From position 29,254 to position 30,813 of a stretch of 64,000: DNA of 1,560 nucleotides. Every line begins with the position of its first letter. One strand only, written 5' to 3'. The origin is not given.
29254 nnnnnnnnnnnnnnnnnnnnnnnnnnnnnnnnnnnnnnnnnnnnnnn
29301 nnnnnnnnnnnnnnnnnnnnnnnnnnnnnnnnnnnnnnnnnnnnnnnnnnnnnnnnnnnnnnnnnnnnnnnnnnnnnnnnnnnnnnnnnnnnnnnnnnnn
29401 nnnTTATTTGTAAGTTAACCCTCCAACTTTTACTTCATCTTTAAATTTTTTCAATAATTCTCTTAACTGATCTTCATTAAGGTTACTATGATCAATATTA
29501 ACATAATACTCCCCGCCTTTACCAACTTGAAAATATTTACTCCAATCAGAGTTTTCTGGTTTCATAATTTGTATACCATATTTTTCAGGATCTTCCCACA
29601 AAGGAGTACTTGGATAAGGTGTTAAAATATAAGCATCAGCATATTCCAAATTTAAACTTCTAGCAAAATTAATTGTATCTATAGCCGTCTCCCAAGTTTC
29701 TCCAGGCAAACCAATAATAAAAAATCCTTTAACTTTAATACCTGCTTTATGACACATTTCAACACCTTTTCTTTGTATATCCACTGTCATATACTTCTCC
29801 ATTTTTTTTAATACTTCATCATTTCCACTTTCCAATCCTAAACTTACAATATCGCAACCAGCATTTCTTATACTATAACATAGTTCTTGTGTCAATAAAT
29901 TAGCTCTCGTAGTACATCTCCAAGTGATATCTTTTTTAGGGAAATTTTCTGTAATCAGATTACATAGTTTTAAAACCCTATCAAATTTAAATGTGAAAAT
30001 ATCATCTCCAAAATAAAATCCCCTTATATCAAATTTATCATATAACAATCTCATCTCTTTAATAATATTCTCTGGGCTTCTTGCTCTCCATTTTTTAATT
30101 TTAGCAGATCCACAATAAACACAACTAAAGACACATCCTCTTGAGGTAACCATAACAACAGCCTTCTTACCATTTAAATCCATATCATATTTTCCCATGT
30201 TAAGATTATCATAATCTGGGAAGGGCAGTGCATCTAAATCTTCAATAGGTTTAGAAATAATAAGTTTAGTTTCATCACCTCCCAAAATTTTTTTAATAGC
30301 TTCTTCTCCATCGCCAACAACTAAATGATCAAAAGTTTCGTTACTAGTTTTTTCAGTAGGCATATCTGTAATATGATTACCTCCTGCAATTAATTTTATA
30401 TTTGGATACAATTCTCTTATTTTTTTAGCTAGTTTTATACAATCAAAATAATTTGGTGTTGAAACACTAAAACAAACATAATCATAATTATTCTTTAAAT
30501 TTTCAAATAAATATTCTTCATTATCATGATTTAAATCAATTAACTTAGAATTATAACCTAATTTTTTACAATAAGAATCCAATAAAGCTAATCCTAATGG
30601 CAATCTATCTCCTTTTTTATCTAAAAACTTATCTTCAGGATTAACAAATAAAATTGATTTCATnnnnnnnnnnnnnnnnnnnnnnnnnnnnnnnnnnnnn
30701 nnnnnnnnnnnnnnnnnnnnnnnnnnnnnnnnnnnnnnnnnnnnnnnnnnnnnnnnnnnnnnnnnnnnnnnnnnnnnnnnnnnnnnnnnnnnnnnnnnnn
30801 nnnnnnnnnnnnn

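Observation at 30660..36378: Complete phosphonate biosynthesis operon (CyTase-PepM fusion, Ppd, Fe-ADH, LicC-like NTase, HEPD/MPnS-family cupin) embedded in a surface-glycan island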

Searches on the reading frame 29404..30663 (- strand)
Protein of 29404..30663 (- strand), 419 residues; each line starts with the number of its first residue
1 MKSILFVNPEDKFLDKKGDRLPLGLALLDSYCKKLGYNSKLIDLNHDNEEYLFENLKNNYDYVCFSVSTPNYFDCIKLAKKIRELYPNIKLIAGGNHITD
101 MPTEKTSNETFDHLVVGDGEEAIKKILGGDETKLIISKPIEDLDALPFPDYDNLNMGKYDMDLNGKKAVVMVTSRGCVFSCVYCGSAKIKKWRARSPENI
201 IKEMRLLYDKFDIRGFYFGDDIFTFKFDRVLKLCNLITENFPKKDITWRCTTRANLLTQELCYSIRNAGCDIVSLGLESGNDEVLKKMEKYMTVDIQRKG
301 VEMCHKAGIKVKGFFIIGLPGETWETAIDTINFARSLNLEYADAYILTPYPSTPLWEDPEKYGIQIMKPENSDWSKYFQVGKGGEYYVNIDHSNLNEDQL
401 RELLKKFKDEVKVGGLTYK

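Call 3: search_protein_families(library=pfam, proteins=[window:29404-30663:-], max_evalue=0.01)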
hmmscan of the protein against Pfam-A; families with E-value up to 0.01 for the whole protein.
window:29404-30663:- (419 aa): 3 families
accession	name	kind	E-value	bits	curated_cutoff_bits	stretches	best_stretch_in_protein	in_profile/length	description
PF04055.27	Radical_SAM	-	4e-29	102.4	29.5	1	171-334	1-166/166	Radical SAM superfamily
PF02310.24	B12-binding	-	8.1e-17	61.6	32.1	1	18-126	10-120/121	B12 binding domain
PF13353.11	Fer4_12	-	0.0012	19.6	22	1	164-255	2-96/137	4Fe-4S single cluster domain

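Call 4: search_protein_families(library=ncbifam, proteins=[window:29404-30663:-], max_evalue=0.01)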
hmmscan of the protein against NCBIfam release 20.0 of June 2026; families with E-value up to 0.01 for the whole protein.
window:29404-30663:- (419 aa): 47 families (the best 25 are shown)
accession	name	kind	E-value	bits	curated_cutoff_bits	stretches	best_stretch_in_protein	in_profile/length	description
TIGR03471.1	HpnJ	equivalog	8e-52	176.7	577.6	1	39-409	47-430/472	hopanoid biosynthesis associated radical SAM protein HpnJ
TIGR04479.1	bcpD_PhpK_rSAM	subfamily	6.2e-39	133.7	600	1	23-365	73-437/504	PhpK family radical SAM P-methyltransferase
TIGR02026.1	BchE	equivalog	1.3e-38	133.1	481.35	2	137-358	164-386/497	magnesium-protoporphyrin IX monomethyl ester anaerobic oxidative cyclase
TIGR04013.1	B12_SAM_MJ_1487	hypoth_equivalog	6.2e-31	107.6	251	1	46-359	28-357/382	TIGR04013 family B12-binding domain/radical SAM domain-containing protein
TIGR04072.2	rSAM_ladder_B12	equivalog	2.5e-30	105.5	360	1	22-338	18-350/443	lipid biosynthesis B12-binding/radical SAM protein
NF050148.1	rSAM_ApyD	equivalog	2.5e-30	105.5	750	1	139-358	174-392/645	RiPP biosynthesis radical SAM protein ApyD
NF038361.1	rSAM_Sden_1168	equivalog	3.6e-30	105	575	1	140-359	247-473/560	Sden_1168 family B12-binding radical SAM P-methyltransferase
TIGR03975.1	rSAM_ocin_1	subfamily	8.6e-30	103.8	281.85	1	56-371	125-466/606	RiPP maturation radical SAM C-methyltransferase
NF033070.1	rSAM_AprD4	equivalog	7.8e-25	87.7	500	1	141-356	168-387/456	AprD4 family radical SAM diol-dehydratase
TIGR04014.1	B12_SAM_MJ_0865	equivalog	2.2e-23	82.8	360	1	168-357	160-356/434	methyl-coenzyme M reductase glutamine C-methyltransferase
TIGR04385.1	B12_rSAM_cofa1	equivalog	5.7e-23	81.8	450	1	80-334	91-361/438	B12 lower ligand biosynthesis radical SAM protein BzaD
TIGR04367.1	HpnR_B12_rSAM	equivalog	1.5e-18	66.6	650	2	173-358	191-372/490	hopanoid C-3 methylase HpnR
NF045585.1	rSAM_slr0320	equivalog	3.6e-17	62.1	775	1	162-338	228-410/511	photosystem II high light acclimation radical SAM protein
NF040542.1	rSAM_RCCLKC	equivalog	1.6e-16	60.5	450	2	171-328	183-341/423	arsinothricin biosynthesis radical SAM protein ArsL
NF033712.0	B12_rSAM_KedN5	subfamily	2.6e-14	52.4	700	2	140-375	167-407/624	KedN5 family methylcobalamin-dependent radical SAM C-methyltransferase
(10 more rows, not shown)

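Call 25: search_solved_structures(query=window:29404-30663:-, max_evalue=0.001)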
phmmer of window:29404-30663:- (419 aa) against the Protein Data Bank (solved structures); distinct sequences matched with E-value up to 0.001: 13.
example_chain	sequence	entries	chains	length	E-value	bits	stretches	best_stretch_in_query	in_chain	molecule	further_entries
6fd2_B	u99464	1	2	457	1.7e-21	79.9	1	141-357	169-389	Putative apramycin biosynthetic oxidoreductase 4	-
9ccb_A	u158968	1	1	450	3.3e-12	49.3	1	168-358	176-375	Radical SAM core domain-containing protein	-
7kdx_A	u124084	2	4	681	2.8e-09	39.6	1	63-128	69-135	Methyltransferase TokK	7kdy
4q37_A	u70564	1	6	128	0.00012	24.4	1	73-134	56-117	Radical SAM protein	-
3ciw_A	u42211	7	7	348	0.00041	22.6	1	169-358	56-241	FeFe-Hydrogenase maturase | [FeFe] hydrogenase maturase subunit HydE | Biotin synthetase, putative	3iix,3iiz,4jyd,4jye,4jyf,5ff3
5fep_A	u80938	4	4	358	0.00042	22.6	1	168-358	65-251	[FeFe] hydrogenase maturase subunit HydE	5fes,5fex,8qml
7o1p_A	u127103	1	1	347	0.00049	22.4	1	169-358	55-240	[FeFe] hydrogenase maturase subunit HydE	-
3cix_A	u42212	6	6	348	0.00049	22.4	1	169-358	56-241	FeFe-Hydrogenase maturase | [FeFe] hydrogenase maturase subunit HydE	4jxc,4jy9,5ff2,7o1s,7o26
7o1o_A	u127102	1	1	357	0.0005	22.4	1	168-358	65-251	[FeFe] hydrogenase maturase subunit HydE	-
5few_A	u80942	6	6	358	0.0005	22.3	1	168-358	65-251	[FeFe] hydrogenase maturase subunit HydE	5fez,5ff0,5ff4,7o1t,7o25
8qmk_A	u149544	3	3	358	0.0005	22.3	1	168-358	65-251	[FeFe] hydrogenase maturase subunit HydE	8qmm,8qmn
4jy8_A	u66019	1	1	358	0.0005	22.3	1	168-358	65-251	FEFE-HYDROGENASE MATURASE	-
5ul2_A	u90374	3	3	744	0.00087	21.6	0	137-316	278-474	OxsB protein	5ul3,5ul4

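Call 37: find_homologous_proteins(query=window:29404-30663:-, max_evalue=1e-20)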
Query window:29404-30663:- (419 aa): 1207 proteins with E <= 1e-20 among 6813 candidates; the best 120 are listed.
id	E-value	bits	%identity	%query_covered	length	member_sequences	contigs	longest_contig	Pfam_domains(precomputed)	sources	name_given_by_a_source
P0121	2.8e-288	974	100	100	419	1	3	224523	PF04055.28,PF02310.25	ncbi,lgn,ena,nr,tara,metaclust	ncbi:hypothetical protein CL617_03610 [archaeon]|nr:hypothetical protein [archaeon]|tara:strand:- st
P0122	8.5e-244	827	84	100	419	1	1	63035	PF04055.28,PF02310.25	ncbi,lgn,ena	-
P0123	1.8e-241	820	82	100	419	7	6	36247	PF04055.28,PF02310.25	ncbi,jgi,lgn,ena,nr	ncbi:radical SAM protein [Candidatus Woesearchaeota archaeon]|nr:radical SAM protein [Candidatus Woe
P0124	1.1e-150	520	56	99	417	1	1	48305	PF04055.28,PF02310.25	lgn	-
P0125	2.7e-149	516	53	100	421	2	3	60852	PF04055.28,PF02310.25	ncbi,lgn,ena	-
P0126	2.3e-148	513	52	100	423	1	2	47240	PF04055.28,PF02310.25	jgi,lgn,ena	-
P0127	8.8e-145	501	53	99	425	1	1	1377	PF04055.28,PF02310.25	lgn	-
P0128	1.4e-144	500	55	99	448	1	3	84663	PF04055.28,PF02310.25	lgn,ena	-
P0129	9.1e-143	494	51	99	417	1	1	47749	PF04055.28,PF02310.25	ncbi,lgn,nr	ncbi:MAG: radical SAM protein [Candidatus Aenigmarchaeota archaeon]|nr:radical SAM protein [Candidat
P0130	1.8e-142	493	51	99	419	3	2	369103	PF04055.28,PF02310.25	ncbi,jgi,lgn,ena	-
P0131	7.6e-142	491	53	99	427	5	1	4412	PF04055.28,PF02310.25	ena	-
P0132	8.7e-142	491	50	100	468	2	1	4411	PF04055.28,PF02310.25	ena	-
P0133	1.6e-141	490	53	100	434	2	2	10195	PF04055.28,PF02310.25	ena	-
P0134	2.4e-141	490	50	100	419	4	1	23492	PF04055.28,PF02310.25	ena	-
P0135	2.4e-139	483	50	99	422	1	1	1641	PF04055.28,PF02310.25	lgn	-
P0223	2.3e-61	226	36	91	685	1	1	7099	PF04321.24,PF16363.12,PF02719.22,PF04055.28,PF01073.26,PF07993.19,PF01370.28,PF02310.25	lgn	-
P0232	5.2e-59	218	35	99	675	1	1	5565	PF04321.24,PF16363.12,PF02719.22,PF04055.28,PF01073.26,PF07993.19,PF01370.28,PF02310.25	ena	-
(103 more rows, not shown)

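Call 38: find_encoding_contigs(protein=P0122, flank=10000, max_places=2)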
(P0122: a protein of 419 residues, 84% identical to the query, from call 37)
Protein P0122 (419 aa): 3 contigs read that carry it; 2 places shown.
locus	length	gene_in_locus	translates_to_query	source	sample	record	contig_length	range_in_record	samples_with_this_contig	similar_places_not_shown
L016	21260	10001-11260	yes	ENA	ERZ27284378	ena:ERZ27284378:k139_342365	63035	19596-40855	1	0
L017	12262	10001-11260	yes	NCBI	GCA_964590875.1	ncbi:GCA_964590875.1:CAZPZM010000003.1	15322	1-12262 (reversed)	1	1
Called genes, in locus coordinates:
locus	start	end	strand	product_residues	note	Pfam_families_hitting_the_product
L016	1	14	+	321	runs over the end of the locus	PF13420:Acetyltransf_4 (faint), PF13673:Acetyltransf_10 (faint), PF00583:Acetyltransf_1 (weak)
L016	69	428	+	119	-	PF01648:ACPS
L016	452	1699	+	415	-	PF00155:Aminotran_1_2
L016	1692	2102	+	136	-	PF01575:MaoC_dehydratas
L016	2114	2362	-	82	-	-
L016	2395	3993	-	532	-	PF00501:AMP-binding, PF13193:AMP-binding_C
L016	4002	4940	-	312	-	PF00389:2-Hacid_dh, PF02826:2-Hacid_dh_C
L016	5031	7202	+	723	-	PF01073:3Beta_HSD, PF01370:Epimerase, PF02719:Polysacc_synt_2, PF04321:RmlD_sub_bind, PF05368:NmrA, PF07993:NAD_binding_4, PF13460:NAD_binding_10, PF16363:GDP_Man_Dehyd, +6 more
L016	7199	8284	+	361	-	PF13439:Glyco_transf_4 (faint), PF00534:Glycos_transf_1, PF13692:Glyco_trans_1_4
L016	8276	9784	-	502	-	PF01943:Polysacc_synt, PF13440:Polysacc_synt_3, PF01554:MatE, PF03023:MurJ (weak)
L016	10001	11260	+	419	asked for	PF02310:B12-binding, PF04055:Radical_SAM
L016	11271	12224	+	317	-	PF00106:adh_short (weak), PF01073:3Beta_HSD, PF01370:Epimerase, PF02719:Polysacc_synt_2, PF04321:RmlD_sub_bind, PF07993:NAD_binding_4, PF13460:NAD_binding_10, PF16363:GDP_Man_Dehyd, +1 more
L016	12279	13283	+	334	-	PF04101:Glyco_tran_28_C (weak)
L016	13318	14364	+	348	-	PF03102:NeuB, PF08666:SAF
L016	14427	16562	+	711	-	PF02310:B12-binding, PF04055:Radical_SAM (weak)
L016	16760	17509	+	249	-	PF02348:CTP_transf_3, PF12804:NTP_transf_3 (weak)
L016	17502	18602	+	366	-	PF01408:GFO_IDH_MocA, PF22725:GFO_IDH_MocA_C3, PF02894:GFO_IDH_MocA_C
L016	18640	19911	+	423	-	PF00155:Aminotran_1_2 (faint), PF01041:DegT_DnrJ_EryC1, PF01212:Beta_elim_lyase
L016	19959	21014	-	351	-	PF01557:FAA_hydrolase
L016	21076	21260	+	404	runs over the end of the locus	-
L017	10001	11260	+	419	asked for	PF02310:B12-binding, PF04055:Radical_SAM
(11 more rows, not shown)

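Call 39: find_encoding_contigs(protein=P0123, flank=10000, max_places=2)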
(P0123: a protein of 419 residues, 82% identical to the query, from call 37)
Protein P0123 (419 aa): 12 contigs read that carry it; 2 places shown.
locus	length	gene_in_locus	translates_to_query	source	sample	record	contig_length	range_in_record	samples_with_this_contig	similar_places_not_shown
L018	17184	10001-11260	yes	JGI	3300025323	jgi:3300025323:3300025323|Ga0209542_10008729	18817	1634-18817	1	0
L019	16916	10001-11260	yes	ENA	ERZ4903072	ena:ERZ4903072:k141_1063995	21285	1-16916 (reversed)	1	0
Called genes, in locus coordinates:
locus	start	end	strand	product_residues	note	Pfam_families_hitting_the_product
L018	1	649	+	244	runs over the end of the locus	-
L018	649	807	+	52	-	PF03966:Trm112p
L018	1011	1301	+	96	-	-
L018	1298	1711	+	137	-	PF01850:PIN (weak), PF13470:PIN_3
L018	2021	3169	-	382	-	PF13439:Glyco_transf_4, PF13579:Glyco_trans_4_4, PF20706:GT4-conflict, PF00534:Glycos_transf_1, PF13692:Glyco_trans_1_4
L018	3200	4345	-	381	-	PF07388:A-2_8-polyST (faint), PF02350:Epimerase_2 (weak), PF04464:Glyphos_transf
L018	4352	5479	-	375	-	PF13439:Glyco_transf_4, PF13477:Glyco_trans_4_2 (weak), PF13579:Glyco_trans_4_4, PF00534:Glycos_transf_1, PF13692:Glyco_trans_1_4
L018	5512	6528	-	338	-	PF00534:Glycos_transf_1, PF13692:Glyco_trans_1_4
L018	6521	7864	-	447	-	PF04055:Radical_SAM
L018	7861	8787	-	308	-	PF01408:GFO_IDH_MocA, PF02894:GFO_IDH_MocA_C, PF22725:GFO_IDH_MocA_C3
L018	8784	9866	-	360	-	PF00266:Aminotran_5 (weak), PF01041:DegT_DnrJ_EryC1, PF00155:Aminotran_1_2, PF01053:Cys_Met_Meta_PP (weak), PF01212:Beta_elim_lyase (weak)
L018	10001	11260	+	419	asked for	PF02310:B12-binding, PF04055:Radical_SAM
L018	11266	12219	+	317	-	PF01073:3Beta_HSD, PF01370:Epimerase, PF02719:Polysacc_synt_2, PF04321:RmlD_sub_bind, PF05368:NmrA (weak), PF13460:NAD_binding_10, PF16363:GDP_Man_Dehyd, PF07993:NAD_binding_4, +1 more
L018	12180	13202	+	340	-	-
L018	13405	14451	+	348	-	PF03102:NeuB, PF08666:SAF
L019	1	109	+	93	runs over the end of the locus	PF00565:SNase (weak)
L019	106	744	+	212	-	-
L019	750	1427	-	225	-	PF20582:UPF0758_N, PF04002:RadC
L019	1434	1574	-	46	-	-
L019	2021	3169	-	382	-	PF13439:Glyco_transf_4, PF13579:Glyco_trans_4_4, PF20706:GT4-conflict, PF00534:Glycos_transf_1, PF13692:Glyco_trans_1_4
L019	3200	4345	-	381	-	PF07388:A-2_8-polyST (faint), PF02350:Epimerase_2 (weak), PF04464:Glyphos_transf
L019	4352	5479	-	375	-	PF13439:Glyco_transf_4, PF13477:Glyco_trans_4_2 (weak), PF13579:Glyco_trans_4_4, PF00534:Glycos_transf_1, PF13692:Glyco_trans_1_4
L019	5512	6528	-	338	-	PF00534:Glycos_transf_1, PF13692:Glyco_trans_1_4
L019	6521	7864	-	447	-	PF04055:Radical_SAM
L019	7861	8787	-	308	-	PF01408:GFO_IDH_MocA, PF02894:GFO_IDH_MocA_C, PF22725:GFO_IDH_MocA_C3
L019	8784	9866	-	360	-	PF00266:Aminotran_5 (weak), PF01041:DegT_DnrJ_EryC1, PF00155:Aminotran_1_2, PF01053:Cys_Met_Meta_PP (weak), PF01212:Beta_elim_lyase (weak)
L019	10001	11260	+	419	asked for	PF02310:B12-binding, PF04055:Radical_SAM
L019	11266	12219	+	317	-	PF01073:3Beta_HSD, PF01370:Epimerase, PF02719:Polysacc_synt_2, PF04321:RmlD_sub_bind, PF05368:NmrA (weak), PF13460:NAD_binding_10, PF16363:GDP_Man_Dehyd, PF07993:NAD_binding_4, +1 more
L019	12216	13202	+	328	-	-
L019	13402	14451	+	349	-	PF03102:NeuB, PF08666:SAF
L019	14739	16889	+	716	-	PF02310:B12-binding, PF04055:Radical_SAM (faint)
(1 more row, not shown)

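Call 40: find_encoding_contigs(protein=P0129, flank=8000, max_places=1)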
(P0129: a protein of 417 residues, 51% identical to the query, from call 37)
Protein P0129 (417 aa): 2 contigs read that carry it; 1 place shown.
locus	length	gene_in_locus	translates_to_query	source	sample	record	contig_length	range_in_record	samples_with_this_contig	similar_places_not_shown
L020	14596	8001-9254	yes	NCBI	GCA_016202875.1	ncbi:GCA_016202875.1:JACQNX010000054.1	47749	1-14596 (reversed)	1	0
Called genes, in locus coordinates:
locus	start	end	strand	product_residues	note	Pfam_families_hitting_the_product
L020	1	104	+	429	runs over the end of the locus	PF01210:NAD_Gly3P_dh_N (weak), PF01266:DAO (faint), PF03446:NAD_binding_2 (faint), PF03721:UDPG_MGDP_dh_N, PF03807:F420_oxidored (weak), PF00984:UDPG_MGDP_dh, PF03720:UDPG_MGDP_dh_C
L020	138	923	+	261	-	PF00483:NTP_transferase, PF01128:IspD (weak), PF12804:NTP_transf_3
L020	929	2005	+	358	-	PF01075:Glyco_transf_9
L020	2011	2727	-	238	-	PF01402:RHH_1 (faint), PF00483:NTP_transferase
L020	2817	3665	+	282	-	PF00535:Glycos_transf_2, PF10111:Glyco_tranf_2_2 (faint), PF13641:Glyco_tranf_2_3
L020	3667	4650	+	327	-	PF13649:Methyltransf_25 (faint), PF13489:Methyltransf_23, PF08241:Methyltransf_11 (weak), PF08242:Methyltransf_12, PF13847:Methyltransf_31 (weak)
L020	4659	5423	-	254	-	PF00535:Glycos_transf_2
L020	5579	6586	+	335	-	PF04055:Radical_SAM, PF13186:SPASM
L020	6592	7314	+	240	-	PF01522:Polysacc_deac_1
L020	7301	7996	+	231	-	PF13489:Methyltransf_23, PF08003:Methyltransf_9 (weak), PF07021:MetW, PF13847:Methyltransf_31, PF08241:Methyltransf_11, PF08242:Methyltransf_12, PF13649:Methyltransf_25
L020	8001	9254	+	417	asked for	PF02310:B12-binding, PF04055:Radical_SAM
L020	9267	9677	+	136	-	PF14251:PterinBD-DUF4346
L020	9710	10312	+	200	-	PF13489:Methyltransf_23, PF05401:NodS, PF05175:MTS, PF13847:Methyltransf_31, PF08241:Methyltransf_11, PF08242:Methyltransf_12, PF13649:Methyltransf_25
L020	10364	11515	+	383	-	PF01663:Phosphodiest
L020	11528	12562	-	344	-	-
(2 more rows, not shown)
